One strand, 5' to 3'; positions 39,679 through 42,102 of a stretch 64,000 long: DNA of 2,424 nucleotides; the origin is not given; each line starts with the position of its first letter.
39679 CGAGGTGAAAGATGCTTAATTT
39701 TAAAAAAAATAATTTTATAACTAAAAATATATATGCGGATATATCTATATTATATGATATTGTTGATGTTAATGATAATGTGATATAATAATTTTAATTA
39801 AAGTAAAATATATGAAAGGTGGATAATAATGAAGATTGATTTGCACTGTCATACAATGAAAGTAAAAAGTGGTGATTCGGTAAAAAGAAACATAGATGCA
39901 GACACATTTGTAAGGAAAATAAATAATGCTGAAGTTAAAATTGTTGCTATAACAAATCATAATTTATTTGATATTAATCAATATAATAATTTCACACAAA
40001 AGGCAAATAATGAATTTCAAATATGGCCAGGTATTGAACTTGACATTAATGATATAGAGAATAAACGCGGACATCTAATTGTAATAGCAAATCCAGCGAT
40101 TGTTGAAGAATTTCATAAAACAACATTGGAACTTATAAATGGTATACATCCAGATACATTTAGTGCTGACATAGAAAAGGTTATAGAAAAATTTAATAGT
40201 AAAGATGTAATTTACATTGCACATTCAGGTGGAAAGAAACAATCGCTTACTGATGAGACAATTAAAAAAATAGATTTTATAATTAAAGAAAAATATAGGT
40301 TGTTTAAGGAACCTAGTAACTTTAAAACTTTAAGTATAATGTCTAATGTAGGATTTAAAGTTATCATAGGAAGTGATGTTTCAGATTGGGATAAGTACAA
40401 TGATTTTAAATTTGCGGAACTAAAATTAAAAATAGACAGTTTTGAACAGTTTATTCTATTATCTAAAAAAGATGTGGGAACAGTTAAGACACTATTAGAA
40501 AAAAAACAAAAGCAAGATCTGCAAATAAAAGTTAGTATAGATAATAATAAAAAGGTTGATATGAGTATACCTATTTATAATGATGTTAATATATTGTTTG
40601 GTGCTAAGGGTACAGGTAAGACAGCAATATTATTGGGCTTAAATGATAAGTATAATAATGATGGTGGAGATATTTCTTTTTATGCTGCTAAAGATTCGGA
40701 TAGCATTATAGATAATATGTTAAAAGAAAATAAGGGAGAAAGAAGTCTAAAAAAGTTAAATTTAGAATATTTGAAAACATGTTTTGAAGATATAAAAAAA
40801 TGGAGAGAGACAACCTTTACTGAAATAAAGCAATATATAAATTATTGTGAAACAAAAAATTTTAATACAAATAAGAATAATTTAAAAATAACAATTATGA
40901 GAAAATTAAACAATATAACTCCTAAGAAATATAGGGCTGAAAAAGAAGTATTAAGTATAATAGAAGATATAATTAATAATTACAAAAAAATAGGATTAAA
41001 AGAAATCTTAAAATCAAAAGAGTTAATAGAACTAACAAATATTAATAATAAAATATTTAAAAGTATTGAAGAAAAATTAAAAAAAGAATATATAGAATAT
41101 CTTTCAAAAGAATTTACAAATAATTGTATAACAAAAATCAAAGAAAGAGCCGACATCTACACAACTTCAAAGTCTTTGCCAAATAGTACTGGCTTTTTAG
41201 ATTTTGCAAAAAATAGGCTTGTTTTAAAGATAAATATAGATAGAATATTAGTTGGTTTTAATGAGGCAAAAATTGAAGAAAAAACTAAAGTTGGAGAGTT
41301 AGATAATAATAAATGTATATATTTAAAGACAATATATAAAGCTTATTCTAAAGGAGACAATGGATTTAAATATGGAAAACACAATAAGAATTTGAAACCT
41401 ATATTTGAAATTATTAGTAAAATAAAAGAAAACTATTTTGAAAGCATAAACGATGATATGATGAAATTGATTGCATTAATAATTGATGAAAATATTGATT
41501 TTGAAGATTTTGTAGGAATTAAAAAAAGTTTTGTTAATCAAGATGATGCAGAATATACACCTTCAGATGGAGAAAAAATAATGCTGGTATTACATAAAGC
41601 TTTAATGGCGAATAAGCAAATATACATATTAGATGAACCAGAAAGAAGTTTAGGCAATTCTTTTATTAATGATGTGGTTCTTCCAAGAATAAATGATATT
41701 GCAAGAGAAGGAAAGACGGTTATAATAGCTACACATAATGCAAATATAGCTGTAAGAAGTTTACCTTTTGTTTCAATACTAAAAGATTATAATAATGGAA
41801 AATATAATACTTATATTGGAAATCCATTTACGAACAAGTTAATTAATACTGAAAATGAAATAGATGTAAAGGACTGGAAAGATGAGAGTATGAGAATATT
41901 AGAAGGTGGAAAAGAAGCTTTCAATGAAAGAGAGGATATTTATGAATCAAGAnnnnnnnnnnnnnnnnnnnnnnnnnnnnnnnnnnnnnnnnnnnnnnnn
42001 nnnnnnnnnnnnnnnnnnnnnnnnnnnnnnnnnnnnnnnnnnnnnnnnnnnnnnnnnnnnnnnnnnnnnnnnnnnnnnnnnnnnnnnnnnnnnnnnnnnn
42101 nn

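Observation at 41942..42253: Overlapping, strongly RBS-coupled 103-aa acidic ORF of unknown function downstream of the PHP-ATPase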

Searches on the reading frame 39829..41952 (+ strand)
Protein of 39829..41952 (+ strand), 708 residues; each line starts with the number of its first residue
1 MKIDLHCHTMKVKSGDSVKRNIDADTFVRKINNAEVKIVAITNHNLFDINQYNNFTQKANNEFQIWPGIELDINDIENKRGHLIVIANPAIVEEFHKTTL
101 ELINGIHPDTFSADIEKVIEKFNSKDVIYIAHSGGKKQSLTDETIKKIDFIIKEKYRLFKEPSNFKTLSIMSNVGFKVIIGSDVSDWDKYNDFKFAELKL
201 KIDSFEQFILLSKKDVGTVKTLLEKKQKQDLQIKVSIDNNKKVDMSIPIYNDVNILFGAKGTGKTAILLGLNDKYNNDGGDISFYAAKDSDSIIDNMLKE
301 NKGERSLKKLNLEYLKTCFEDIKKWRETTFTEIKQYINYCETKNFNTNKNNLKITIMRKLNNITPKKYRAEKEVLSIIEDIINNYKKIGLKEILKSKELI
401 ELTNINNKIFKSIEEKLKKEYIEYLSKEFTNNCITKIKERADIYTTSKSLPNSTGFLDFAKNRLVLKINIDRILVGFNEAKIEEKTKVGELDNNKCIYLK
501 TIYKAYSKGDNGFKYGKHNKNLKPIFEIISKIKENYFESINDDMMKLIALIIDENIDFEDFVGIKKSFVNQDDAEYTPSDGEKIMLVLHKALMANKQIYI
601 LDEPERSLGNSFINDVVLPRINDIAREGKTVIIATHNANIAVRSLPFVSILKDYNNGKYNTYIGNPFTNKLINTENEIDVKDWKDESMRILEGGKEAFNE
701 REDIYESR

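Call 6: search_protein_families(library=pfam, proteins=[window:39829-41952:+], max_evalue=1)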
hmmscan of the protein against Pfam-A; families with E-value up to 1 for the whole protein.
window:39829-41952:+ (708 aa): 5 families
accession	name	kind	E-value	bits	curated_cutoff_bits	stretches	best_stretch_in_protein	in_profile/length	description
PF00005.33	ABC_tran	-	4.4e-07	31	25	2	564-604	97-135/137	ABC transporter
PF13604.12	AAA_30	-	0.04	14.1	27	1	253-288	20-55/191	AAA domain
PF19799.5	DUF6282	-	0.065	13.4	26.8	1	3-72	3-67/196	Family of unknown function (DUF6282)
PF06616.17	BsuBI_PstI_RE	-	0.08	12.8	27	1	97-156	8-68/154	BsuBI/PstI restriction endonuclease domain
PF13401.12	AAA_22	-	0.16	12.8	27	1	255-290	9-33/130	AAA domain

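Call 7: search_protein_families(library=padloc, proteins=[window:39829-41952:+], max_evalue=1)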
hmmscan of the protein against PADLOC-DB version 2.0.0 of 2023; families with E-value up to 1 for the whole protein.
window:39829-41952:+ (708 aa): 5 families
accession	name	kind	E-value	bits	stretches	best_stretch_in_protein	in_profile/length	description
PDLC04680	PDC-M49A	-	2.4e-33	113.6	1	2-706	3-670/674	-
PDLC04678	PDC-M49A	-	3.9e-20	69.7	1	2-707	4-678/681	-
PDLC04242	PDC-M01A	-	0.00088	15.6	1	575-643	401-471/566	-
PDLC00311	PtuA1|PtuA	-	0.024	11.7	1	245-296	17-75/455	AAA ATPase domain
PDLC01794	CARF1--CARF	-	0.18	9.6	1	88-138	53-102/168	-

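Call 8: search_protein_families(library=ncbifam, proteins=[window:39829-41952:+], max_evalue=1)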
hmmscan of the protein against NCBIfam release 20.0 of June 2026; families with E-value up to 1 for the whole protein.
window:39829-41952:+ (708 aa): 55 families (the best 25 are shown)
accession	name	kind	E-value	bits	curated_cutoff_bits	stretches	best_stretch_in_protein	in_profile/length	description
NF045780.1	TrlF_fam_ATP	equivalog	1.5e-24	86.8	350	2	304-705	558-943/944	TrlF family AAA-like ATPase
NF008626.0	PRK11614.1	equivalog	1.3e-08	34.6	441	1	577-643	137-202/237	high-affinity branched-chain amino acid ABC transporter ATP-binding protein LivF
TIGR03608.1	L_ocin_972_ABC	subfamily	7.8e-08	32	254.85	1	571-643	128-199/206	putative bacteriocin export ABC transporter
TIGR01166.1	cbiO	subfamily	9.9e-07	28.4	211.8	1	578-641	128-190/190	cobalt ABC transporter, ATP-binding protein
TIGR02324.1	CP_lyasePhnL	equivalog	1.4e-06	27.9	256.3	1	577-640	149-211/224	phosphonate C-P lyase system protein PhnL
TIGR02673.1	FtsE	equivalog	7.7e-06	25.7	264.85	1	578-642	138-201/214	cell division ATP-binding protein FtsE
NF007027.0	PRK09493.1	equivalog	1.4e-05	24.5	379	1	579-671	138-232/240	glutamine ABC transporter ATP-binding protein GlnQ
TIGR02315.1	ABC_phnC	equivalog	1.9e-05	24.2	266.1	1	579-643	147-211/243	phosphonate ABC transporter ATP-binding protein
NF038032.1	CehA_McbA_metalo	domain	2e-05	24.2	80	1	2-134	4-117/315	CehA/McbA family metallohydrolase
NF007908.0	PRK10619.1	equivalog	5.5e-05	22.5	466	1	560-666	137-243/257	histidine ABC transporter ATP-binding protein HisP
NF008428.0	PRK11264.1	equivalog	6e-05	22.4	406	1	579-641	146-207/250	L-cystine ABC transporter ATP-binding protein TcyN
TIGR04521.1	ECF_ATPase_2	equivalog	6e-05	22.3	330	1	560-653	129-220/279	energy-coupling factor transporter ATPase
TIGR02857.1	CydD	equivalog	6.6e-05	22.1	435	1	579-641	460-520/529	thiol reductant ABC exporter subunit CydD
NF010061.0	PRK13538.1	equivalog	6.7e-05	22.5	195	1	579-638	135-193/211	cytochrome c biogenesis heme-transporting ATPase CcmA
NF040873.1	AztA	equivalog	7.9e-05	22.3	220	1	586-644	128-185/191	zinc ABC transporter ATP-binding protein AztA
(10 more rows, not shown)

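Call 14: find_related_loci(query=window:39829-41952:+, collection=genome_contigs, flank=5000)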
Query window:39829-41952:+ (708 aa) in genome_contigs; peptide patterns used: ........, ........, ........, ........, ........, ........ (x = any residue, [..] = any of these).
44 stretches matched a pattern; 1 encode a relative of the query (tblastn E <= 1e-3); 1 distinct loci.
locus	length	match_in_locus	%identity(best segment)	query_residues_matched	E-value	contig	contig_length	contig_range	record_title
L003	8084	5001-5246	35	579-661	1e-8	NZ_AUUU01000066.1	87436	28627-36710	Clostridium sp. LS contig_74, whole genome shotgun sequence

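Call 15: find_homologous_proteins(query=window:39829-41952:+, max_evalue=0.00001)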
Query window:39829-41952:+ (708 aa): 811 proteins with E <= 0.00001 among 8000 candidates; the best 120 are listed.
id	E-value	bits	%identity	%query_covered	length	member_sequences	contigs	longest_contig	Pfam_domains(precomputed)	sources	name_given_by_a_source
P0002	0.0e+0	1516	100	99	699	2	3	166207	PF00005.34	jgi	jgi:predicted ATPase/ribosomal protein L7Ae-like RNA K-turn-binding protein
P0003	0.0e+0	1044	69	100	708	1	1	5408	PF00005.34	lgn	-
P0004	1.0e-247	842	57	100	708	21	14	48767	PF13304.13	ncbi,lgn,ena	-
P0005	3.9e-244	830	56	100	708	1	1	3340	PF13304.13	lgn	-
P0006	1.4e-220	753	52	100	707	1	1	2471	-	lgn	-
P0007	9.3e-220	750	53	100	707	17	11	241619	-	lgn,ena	-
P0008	1.8e-219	749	53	100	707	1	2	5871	-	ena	-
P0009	2.0e-219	749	52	100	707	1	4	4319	-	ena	-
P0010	5.2e-219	747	53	100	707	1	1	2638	-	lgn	-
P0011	7.7e-219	747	53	100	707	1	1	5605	-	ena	-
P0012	8.8e-219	747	51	100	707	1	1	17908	-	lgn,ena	-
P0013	1.4e-218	746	52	100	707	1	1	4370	-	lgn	-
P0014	1.4e-218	746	53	100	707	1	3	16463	-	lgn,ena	-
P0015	1.7e-218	746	52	100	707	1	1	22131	-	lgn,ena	-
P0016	2.4e-218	745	53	100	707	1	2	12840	-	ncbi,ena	-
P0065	1.7e-188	647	48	100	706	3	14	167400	-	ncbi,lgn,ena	-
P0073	1.8e-154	534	39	100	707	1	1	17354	-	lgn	-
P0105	2.2e-147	511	40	100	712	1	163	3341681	-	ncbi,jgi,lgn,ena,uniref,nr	ncbi:PHP domain [[Ruminococcus] torques L2-14]|uniref:PHP domain n=1 Tax=[Ruminococcus] torques L2-1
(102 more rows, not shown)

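Call 16: find_encoding_contigs(protein=P0003, flank=4000, max_places=3)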
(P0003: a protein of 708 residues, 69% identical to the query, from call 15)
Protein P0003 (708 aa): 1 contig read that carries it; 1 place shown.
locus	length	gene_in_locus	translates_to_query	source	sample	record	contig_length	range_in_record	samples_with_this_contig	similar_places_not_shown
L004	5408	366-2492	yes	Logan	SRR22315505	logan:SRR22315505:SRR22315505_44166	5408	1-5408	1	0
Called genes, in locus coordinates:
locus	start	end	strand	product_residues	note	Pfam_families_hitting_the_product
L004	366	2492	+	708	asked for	PF00005:ABC_tran (faint)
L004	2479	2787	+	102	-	-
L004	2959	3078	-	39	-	-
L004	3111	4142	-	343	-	PF05144:Phage_CRI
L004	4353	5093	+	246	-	PF00717:Peptidase_S24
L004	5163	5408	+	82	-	?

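Call 17: find_encoding_contigs(protein=P0004, flank=4000, max_places=3)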
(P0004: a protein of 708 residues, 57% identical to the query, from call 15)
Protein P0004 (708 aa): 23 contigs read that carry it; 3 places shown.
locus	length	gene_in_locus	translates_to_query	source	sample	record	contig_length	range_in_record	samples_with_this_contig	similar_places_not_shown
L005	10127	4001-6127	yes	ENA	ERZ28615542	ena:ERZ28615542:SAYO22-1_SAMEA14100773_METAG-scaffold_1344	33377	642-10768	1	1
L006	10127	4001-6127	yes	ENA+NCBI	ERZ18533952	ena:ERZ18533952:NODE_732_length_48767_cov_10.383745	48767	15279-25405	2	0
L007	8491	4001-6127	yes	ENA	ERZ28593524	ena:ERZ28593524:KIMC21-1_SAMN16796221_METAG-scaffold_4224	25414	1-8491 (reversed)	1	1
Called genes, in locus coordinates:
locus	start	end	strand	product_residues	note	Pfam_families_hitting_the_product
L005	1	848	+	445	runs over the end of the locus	-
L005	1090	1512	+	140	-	PF01624:MutS_I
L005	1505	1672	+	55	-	-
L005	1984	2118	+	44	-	-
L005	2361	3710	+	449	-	PF01938:TRAM, PF05958:tRNA_U5-meth_tr, PF02475:TRM5-TYW2_MTfase (weak), PF03602:Cons_hypoth95, PF05175:MTS (weak), PF09445:Methyltransf_15, PF13649:Methyltransf_25 (weak), PF13847:Methyltransf_31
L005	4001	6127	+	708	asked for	PF13304:AAA_21 (faint)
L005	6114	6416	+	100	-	-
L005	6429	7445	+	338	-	PF17761:DUF1016_N, PF06250:YhcG_C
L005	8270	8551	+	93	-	PF06257:VEG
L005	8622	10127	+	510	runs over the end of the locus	PF12673:SipL, PF23446:LysM1_NFP_LYK (faint), PF12673:SipL, PF01476:LysM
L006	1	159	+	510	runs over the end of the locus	-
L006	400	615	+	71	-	PF01624:MutS_I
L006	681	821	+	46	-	-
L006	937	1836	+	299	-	PF00078:RVT_1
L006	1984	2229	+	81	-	PF00436:SSB (faint)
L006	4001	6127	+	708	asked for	PF13304:AAA_21 (faint)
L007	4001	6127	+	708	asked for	PF13304:AAA_21 (faint)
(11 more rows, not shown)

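Call 18: find_encoding_contigs(protein=P0007, flank=4000, max_places=3)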
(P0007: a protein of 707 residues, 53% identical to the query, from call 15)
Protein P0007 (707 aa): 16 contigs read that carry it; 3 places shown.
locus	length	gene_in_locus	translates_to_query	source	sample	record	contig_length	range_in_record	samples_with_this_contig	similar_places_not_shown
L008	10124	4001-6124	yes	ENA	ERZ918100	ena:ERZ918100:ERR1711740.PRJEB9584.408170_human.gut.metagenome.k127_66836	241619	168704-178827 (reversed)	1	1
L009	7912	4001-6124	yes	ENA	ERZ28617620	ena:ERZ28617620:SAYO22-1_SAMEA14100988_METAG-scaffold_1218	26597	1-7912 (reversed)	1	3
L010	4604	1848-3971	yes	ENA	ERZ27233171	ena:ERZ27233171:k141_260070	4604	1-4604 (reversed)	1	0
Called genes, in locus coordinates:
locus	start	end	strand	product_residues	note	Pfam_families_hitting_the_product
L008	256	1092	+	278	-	PF14267:DUF4357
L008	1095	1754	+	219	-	PF00149:Metallophos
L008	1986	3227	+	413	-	PF13175:AAA_15 (faint), PF13304:AAA_21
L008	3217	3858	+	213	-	PF13707:RloB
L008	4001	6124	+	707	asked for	-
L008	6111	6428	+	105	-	-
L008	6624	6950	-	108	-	-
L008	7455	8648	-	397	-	PF14659:Phage_int_SAM_3, PF00589:Phage_integrase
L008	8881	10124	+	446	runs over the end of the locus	PF00211:Guanylate_cyc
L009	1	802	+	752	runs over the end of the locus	PF00082:Peptidase_S8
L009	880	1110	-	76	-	PF13508:Acetyltransf_7 (weak), PF00583:Acetyltransf_1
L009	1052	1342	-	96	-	-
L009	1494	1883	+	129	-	PF04266:ASCH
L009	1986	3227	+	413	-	PF13304:AAA_21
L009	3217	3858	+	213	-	PF13707:RloB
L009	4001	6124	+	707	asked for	-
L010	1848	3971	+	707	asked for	-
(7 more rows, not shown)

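Call 19: find_encoding_contigs(protein=P0065, flank=4000, max_places=2)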
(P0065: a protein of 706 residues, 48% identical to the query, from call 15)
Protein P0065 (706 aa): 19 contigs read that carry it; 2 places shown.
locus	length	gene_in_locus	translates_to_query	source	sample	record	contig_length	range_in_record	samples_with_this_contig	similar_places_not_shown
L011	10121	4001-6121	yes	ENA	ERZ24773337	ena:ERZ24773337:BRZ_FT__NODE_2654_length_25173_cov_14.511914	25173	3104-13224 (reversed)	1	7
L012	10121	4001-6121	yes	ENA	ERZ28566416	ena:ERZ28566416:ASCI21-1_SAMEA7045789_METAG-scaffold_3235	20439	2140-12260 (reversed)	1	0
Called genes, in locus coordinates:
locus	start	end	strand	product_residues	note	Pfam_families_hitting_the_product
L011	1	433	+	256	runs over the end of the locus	PF19866:DUF6339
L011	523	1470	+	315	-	PF02086:MethyltransfD12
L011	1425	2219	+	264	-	PF13847:Methyltransf_31 (faint), PF01555:N6_N4_Mtase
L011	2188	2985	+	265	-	PF04471:Mrr_cat, PF22722:NA-iREase1 (weak), PF13156:Mrr_cat_2 (faint)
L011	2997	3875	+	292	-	PF04556:DpnII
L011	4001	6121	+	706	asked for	-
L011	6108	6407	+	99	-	-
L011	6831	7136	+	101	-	-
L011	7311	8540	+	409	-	PF13173:AAA_14, PF13635:DUF4143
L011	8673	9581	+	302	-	PF08878:HamA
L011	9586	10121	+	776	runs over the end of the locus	PF04851:ResIII (weak), PF00270:DEAD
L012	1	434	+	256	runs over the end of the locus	PF19866:DUF6339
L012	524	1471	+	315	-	PF02086:MethyltransfD12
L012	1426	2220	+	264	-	PF13847:Methyltransf_31 (faint), PF01555:N6_N4_Mtase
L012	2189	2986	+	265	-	PF04471:Mrr_cat, PF22722:NA-iREase1 (weak), PF13156:Mrr_cat_2 (faint)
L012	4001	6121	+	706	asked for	-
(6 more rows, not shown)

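Call 20: find_encoding_contigs(protein=P0105, flank=4000, max_places=3)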
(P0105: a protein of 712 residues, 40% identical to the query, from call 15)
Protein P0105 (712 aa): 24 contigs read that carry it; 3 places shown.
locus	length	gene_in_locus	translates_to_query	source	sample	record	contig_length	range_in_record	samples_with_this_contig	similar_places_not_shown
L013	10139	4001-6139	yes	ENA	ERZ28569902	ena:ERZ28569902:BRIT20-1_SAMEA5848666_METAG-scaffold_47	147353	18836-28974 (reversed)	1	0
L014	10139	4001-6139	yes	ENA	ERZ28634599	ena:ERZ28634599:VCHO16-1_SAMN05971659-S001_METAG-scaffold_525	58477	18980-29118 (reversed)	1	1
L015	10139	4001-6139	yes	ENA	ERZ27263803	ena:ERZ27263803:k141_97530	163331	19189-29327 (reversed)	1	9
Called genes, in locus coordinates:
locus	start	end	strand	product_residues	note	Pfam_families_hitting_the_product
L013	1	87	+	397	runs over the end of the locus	PF00009:GTP_EFTU, PF03144:GTP_EFTU_D2, PF03143:GTP_EFTU_D3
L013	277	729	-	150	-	PF03852:Vsr, PF18741:MTES_1575 (faint)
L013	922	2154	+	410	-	PF13443:HTH_26, PF00145:DNA_methylase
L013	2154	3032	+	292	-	PF09553:RE_Eco47II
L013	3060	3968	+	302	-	PF20247:DUF6602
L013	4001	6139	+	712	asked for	-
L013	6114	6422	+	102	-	-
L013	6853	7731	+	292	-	PF02588:YitT_membrane, PF10035:DUF2179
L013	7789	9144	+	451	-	PF01554:MatE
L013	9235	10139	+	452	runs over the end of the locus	PF03023:MurJ, PF01554:MatE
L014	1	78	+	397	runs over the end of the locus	PF00009:GTP_EFTU, PF03144:GTP_EFTU_D2, PF03143:GTP_EFTU_D3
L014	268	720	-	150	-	PF03852:Vsr, PF18741:MTES_1575 (faint)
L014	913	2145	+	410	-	PF13443:HTH_26, PF00145:DNA_methylase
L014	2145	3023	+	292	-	PF09553:RE_Eco47II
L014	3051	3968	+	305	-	PF20247:DUF6602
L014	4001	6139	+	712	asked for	-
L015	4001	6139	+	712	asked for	-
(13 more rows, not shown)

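Call 21: find_encoding_contigs(protein=P0073, flank=4000, max_places=2)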
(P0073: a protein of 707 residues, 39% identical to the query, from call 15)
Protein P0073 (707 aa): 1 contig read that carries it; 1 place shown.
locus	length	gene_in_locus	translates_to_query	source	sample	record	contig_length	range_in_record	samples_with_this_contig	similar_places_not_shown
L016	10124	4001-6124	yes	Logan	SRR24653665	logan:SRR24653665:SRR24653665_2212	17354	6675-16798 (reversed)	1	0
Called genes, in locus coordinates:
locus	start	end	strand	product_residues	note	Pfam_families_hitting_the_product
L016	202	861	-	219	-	PF01695:IstB_IS21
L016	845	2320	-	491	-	PF00665:rve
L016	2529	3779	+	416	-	-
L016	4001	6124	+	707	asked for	-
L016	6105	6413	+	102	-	-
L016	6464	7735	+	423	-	-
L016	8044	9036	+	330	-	PF00145:DNA_methylase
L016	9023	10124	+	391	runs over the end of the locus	PF20296:MTaX1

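Call 42: search_solved_structures(query=window:39829-41952:+, max_evalue=0.01)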
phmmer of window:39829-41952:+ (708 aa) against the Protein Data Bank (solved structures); distinct sequences matched with E-value up to 0.01: 35.
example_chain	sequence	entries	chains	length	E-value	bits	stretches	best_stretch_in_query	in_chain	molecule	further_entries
7zk8_A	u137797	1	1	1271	2.9e-05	26.1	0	579-642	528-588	ATP-dependent translocase ABCB1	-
7zk9_A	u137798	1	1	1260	2.9e-05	26.1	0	579-642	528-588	ATP-dependent translocase ABCB1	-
7zka_A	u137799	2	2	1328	3.2e-05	26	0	579-642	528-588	ATP-dependent translocase ABCB1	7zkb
7zk4_A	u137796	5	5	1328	3.2e-05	26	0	579-642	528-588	ATP-dependent translocase ABCB1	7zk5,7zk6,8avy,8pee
7niu_A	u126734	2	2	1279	0.00011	24.2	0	578-640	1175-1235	Isoform 2 of Phosphatidylcholine translocator ABCB4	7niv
6q81_A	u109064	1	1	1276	0.00014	23.9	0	579-642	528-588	P-glycoprotein (ABCB1)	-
5kpi_A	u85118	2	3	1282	0.00014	23.9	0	579-642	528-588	Multidrug resistance protein 1A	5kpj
6ujw_A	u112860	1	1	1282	0.00014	23.9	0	579-642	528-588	ATP-dependent translocase ABCB1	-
4m1m_A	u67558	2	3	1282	0.00014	23.9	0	579-642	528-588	Multidrug resistance protein 1A | ATP-dependent translocase ABCB1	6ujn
6ujt_A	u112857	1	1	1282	0.00014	23.9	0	579-642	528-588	ATP-dependent translocase ABCB1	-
6ujs_A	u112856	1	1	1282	0.00014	23.9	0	579-642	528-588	ATP-dependent translocase ABCB1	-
6ujp_A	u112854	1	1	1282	0.00014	23.9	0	579-642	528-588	ATP-dependent translocase ABCB1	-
4m2s_A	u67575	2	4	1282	0.00014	23.9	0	579-642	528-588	Multidrug resistance protein 1A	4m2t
4lsg_A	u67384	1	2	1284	0.00014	23.9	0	579-642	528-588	Multidrug resistance protein 1A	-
6ujr_A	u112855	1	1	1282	0.00014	23.9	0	579-642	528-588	ATP-dependent translocase ABCB1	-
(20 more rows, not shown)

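Call 44: search_protein_families(library=phrogs, proteins=[window:39829-41952:+], max_evalue=0.1)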
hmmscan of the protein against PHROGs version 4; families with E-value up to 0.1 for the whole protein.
window:39829-41952:+ (708 aa): 3 families
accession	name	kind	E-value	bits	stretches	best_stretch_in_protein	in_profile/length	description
phrog_293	-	moron, auxiliary metabolic gene and host takeover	1.2e-05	24.5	1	579-641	270-332/1058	ABC transporter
phrog_2392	-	moron, auxiliary metabolic gene and host takeover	0.002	17.5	1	579-641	619-679/726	ABC transporter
phrog_23675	-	unknown function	0.0067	17.3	1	573-649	34-109/143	-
